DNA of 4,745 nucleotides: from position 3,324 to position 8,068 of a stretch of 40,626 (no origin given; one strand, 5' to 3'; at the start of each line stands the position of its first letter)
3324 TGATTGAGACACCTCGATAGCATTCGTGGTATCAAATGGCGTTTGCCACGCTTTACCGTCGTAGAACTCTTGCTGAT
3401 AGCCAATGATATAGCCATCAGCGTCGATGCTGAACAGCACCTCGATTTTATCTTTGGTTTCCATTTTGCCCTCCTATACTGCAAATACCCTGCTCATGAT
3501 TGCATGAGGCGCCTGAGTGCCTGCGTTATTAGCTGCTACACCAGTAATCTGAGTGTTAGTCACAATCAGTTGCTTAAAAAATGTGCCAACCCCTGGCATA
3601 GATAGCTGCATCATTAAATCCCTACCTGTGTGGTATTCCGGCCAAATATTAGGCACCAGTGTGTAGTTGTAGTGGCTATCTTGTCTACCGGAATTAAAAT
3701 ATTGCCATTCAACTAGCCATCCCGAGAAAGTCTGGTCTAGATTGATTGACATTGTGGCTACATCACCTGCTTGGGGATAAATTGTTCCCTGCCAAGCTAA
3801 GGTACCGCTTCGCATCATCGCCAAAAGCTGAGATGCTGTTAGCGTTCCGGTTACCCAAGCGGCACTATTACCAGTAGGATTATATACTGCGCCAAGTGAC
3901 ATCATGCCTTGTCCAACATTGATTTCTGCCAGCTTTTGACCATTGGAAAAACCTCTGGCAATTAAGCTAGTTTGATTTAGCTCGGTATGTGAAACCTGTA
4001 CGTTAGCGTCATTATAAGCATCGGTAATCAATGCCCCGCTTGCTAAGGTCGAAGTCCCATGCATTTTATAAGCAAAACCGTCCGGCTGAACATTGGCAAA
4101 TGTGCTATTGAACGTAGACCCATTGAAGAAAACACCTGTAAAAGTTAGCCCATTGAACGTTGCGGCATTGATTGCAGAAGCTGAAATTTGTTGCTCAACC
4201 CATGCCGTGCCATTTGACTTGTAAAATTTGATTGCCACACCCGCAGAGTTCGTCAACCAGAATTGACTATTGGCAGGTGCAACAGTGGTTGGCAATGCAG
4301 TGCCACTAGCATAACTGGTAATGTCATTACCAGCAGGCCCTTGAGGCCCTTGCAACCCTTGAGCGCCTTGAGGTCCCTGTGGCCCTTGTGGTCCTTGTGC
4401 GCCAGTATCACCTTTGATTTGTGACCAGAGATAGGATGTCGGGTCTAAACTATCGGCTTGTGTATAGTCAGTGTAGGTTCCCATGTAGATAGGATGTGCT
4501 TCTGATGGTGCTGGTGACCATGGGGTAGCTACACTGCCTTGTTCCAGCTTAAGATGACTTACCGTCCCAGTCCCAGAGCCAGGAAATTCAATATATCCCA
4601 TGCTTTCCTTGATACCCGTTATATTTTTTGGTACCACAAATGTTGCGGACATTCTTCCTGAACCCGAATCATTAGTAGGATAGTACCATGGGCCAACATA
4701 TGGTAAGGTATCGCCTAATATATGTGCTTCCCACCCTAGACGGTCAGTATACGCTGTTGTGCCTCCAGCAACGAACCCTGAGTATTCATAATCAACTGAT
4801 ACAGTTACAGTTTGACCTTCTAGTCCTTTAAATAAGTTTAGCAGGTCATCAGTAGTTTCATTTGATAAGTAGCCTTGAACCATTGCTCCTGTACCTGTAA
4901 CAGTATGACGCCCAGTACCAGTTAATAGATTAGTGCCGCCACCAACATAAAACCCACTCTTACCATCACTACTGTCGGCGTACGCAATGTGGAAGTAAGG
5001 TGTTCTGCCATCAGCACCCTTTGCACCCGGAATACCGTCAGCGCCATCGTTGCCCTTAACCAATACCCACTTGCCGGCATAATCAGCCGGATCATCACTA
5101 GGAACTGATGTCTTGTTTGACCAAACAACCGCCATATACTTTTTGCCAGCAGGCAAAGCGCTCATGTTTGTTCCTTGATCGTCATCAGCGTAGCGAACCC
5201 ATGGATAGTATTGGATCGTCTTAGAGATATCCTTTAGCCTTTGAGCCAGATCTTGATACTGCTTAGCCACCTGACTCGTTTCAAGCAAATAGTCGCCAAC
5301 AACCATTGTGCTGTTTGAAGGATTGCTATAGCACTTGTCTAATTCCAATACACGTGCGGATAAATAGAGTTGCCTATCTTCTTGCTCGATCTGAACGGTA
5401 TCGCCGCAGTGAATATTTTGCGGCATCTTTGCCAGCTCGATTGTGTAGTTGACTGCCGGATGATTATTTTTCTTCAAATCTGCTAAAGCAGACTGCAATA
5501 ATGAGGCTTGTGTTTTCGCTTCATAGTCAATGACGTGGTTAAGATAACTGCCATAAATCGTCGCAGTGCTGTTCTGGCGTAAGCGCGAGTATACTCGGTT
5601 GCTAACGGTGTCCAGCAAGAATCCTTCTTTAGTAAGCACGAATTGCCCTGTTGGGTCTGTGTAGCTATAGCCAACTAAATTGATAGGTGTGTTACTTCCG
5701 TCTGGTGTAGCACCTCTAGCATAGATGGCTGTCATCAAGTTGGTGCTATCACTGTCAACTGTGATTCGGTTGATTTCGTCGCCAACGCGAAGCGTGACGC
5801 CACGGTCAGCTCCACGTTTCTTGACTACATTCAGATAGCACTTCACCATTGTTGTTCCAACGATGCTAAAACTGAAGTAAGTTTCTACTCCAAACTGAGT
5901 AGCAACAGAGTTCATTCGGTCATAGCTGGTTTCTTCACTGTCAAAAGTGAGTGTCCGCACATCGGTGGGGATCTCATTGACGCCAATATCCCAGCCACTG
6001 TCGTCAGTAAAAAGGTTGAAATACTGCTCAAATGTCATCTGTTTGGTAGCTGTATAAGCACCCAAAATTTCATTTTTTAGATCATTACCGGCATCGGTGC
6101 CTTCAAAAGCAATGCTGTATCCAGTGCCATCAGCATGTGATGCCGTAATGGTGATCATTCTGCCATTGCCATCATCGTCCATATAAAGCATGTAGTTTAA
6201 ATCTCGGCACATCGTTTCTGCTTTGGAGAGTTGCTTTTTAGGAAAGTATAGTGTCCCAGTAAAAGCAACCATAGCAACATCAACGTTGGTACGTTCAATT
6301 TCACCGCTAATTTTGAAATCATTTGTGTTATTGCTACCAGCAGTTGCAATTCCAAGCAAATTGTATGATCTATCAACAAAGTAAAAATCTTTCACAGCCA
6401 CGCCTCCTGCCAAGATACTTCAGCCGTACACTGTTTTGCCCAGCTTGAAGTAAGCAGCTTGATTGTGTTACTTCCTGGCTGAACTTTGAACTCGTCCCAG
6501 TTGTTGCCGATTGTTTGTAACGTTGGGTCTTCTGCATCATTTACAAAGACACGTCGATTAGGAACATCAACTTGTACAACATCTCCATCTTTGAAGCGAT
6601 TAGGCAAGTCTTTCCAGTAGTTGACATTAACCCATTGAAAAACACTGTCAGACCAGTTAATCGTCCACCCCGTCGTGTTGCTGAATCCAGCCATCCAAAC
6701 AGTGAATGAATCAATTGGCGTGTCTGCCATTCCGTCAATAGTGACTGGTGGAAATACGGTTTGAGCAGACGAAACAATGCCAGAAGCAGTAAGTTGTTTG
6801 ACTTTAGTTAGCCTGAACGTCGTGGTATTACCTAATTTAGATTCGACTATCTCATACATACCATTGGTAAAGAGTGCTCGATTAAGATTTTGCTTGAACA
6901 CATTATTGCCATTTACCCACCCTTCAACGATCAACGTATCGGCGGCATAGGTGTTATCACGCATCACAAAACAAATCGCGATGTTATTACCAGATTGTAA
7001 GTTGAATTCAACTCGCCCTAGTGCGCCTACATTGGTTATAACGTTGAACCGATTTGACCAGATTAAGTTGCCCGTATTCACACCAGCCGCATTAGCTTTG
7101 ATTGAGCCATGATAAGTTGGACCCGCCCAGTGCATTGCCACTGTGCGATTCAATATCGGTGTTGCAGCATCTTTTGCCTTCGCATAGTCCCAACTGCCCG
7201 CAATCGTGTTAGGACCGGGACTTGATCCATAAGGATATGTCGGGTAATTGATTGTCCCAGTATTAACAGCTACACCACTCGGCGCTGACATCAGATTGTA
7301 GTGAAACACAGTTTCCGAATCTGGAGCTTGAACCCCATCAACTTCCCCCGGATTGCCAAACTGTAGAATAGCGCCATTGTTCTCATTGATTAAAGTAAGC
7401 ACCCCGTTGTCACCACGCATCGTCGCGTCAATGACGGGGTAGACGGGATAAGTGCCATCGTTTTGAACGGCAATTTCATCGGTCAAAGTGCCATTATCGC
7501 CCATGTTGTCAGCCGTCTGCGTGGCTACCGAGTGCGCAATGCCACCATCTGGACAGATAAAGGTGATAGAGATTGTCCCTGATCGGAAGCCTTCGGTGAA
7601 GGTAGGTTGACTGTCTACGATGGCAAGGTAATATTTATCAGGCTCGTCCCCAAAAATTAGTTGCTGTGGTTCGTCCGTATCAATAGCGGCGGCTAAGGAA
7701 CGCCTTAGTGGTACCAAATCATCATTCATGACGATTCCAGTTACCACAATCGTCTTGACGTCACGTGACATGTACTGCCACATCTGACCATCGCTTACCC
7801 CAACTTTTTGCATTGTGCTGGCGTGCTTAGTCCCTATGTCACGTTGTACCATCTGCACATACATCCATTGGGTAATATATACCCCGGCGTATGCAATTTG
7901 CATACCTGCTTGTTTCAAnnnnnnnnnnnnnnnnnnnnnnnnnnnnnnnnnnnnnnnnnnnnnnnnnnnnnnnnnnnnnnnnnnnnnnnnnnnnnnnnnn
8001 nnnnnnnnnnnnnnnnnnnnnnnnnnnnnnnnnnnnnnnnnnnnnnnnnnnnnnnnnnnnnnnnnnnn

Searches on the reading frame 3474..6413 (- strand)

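Call 20: search_protein_families(library=pfam, proteins=[window:3474-6413:-], max_evalue=0.001)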
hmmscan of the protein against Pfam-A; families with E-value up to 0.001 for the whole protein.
window:3474-6413:- (979 aa): 2 families
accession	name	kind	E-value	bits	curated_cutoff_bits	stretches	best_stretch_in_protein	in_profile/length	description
PF06605.17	Prophage_tail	-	2.9e-18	66.9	31.3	1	125-370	18-234/250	Prophage endopeptidase tail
PF01391.23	Collagen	-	1.2e-05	25.4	27.2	1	668-695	25-52/60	Collagen triple helix repeat (20 copies)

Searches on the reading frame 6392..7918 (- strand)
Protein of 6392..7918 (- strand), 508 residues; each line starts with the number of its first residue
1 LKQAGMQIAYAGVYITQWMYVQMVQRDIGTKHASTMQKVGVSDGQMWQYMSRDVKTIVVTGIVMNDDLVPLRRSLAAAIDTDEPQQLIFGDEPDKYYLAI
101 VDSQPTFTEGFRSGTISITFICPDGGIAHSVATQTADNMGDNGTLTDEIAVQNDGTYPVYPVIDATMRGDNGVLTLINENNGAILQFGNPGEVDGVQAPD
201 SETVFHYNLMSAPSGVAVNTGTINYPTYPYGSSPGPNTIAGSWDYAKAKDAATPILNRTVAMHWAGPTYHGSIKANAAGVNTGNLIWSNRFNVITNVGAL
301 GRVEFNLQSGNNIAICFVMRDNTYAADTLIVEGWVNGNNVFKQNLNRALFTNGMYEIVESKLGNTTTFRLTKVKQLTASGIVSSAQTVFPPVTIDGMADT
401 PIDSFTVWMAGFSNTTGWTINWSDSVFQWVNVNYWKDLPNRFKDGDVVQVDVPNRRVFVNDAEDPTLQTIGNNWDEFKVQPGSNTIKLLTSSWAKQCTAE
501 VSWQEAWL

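Call 20: search_protein_families(library=pfam, proteins=[window:6392-7918:-], max_evalue=0.001)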
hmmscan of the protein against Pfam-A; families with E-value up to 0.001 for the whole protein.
window:6392-7918:- (508 aa): 3 families
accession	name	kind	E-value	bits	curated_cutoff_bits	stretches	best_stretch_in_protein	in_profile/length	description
PF21869.3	Dit-like_CBM2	-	4.5e-16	59.3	27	1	202-431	3-228/228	Distal tail component, second carbohydrate binding domain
PF05709.17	Sipho_tail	-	5e-13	49.8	24.2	1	35-122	28-118/118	Phage tail protein RIFT-related domain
PF22768.1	SPP1_Dit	-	9.3e-09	35.8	25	1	439-507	35-97/97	Siphovirus-type tail component, C-terminal domain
